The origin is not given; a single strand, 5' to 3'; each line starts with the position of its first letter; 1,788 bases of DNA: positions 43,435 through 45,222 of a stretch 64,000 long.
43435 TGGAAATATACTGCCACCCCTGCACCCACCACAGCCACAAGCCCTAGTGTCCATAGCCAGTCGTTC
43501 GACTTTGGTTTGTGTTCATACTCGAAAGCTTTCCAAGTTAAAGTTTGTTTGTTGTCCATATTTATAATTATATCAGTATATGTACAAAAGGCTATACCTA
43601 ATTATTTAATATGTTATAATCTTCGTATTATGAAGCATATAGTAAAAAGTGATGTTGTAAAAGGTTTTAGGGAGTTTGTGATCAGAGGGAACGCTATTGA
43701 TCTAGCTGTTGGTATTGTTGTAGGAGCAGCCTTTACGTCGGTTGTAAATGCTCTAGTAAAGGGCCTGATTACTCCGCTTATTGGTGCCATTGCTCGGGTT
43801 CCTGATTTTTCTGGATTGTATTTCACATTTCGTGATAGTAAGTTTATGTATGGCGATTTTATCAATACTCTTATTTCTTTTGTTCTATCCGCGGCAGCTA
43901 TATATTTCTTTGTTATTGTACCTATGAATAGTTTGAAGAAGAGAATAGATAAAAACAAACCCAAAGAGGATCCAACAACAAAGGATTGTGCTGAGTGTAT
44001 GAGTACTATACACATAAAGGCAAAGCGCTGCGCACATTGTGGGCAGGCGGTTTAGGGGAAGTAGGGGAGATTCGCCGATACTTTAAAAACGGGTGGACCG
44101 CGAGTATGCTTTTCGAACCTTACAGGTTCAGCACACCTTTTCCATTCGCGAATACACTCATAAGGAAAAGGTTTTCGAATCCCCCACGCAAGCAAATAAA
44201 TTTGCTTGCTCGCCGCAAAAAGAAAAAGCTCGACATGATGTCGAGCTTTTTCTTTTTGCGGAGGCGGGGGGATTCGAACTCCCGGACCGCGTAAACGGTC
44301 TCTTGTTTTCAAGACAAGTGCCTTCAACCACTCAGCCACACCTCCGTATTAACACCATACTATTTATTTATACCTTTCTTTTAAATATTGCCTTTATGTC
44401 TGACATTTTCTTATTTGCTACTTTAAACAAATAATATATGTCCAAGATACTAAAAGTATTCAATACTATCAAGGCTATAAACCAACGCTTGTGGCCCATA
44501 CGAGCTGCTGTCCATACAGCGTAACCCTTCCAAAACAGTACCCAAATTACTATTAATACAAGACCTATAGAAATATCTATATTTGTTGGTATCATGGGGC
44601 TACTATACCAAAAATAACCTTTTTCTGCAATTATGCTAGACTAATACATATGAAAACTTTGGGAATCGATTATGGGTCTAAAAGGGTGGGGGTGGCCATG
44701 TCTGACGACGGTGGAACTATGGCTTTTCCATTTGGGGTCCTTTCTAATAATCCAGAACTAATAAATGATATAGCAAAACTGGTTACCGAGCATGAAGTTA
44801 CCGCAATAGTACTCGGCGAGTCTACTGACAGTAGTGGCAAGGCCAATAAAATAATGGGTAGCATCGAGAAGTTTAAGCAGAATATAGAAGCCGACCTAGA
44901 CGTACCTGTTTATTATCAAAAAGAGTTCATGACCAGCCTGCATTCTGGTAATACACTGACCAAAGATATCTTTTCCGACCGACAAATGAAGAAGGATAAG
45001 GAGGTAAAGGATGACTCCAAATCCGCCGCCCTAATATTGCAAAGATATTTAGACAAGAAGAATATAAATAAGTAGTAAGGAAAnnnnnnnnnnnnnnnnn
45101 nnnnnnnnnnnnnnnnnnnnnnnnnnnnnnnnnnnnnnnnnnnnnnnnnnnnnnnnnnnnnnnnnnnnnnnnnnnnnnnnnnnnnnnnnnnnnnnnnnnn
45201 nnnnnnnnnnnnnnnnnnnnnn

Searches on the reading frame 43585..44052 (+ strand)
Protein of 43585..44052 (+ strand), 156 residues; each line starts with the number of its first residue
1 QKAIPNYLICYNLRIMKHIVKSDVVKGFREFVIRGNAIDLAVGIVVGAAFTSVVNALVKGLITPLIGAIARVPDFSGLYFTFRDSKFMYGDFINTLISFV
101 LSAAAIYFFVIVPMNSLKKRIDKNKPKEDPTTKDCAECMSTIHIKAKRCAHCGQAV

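Call 33: search_protein_families(library=pfam, proteins=[window:43585-44052:+], max_evalue=0.001)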
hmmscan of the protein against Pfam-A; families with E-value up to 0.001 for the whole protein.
window:43585-44052:+ (156 aa): 1 family
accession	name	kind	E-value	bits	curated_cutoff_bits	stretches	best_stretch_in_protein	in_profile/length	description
PF01741.23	MscL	-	2.7e-32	112.1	27.4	1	25-142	2-118/123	Large-conductance mechanosensitive channel, MscL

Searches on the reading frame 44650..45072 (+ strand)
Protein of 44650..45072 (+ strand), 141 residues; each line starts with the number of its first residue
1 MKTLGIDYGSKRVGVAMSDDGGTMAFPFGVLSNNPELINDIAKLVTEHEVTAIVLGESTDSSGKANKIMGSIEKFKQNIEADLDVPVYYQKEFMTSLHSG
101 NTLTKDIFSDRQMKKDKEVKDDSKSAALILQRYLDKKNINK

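Call 33: search_protein_families(library=pfam, proteins=[window:44650-45072:+], max_evalue=0.001)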
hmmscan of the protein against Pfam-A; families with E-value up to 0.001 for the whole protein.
window:44650-45072:+ (141 aa): 1 family
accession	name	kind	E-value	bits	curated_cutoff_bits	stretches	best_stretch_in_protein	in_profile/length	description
PF03652.20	RuvX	-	2.8e-27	96.1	29.2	1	1-135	1-133/134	Holliday junction resolvase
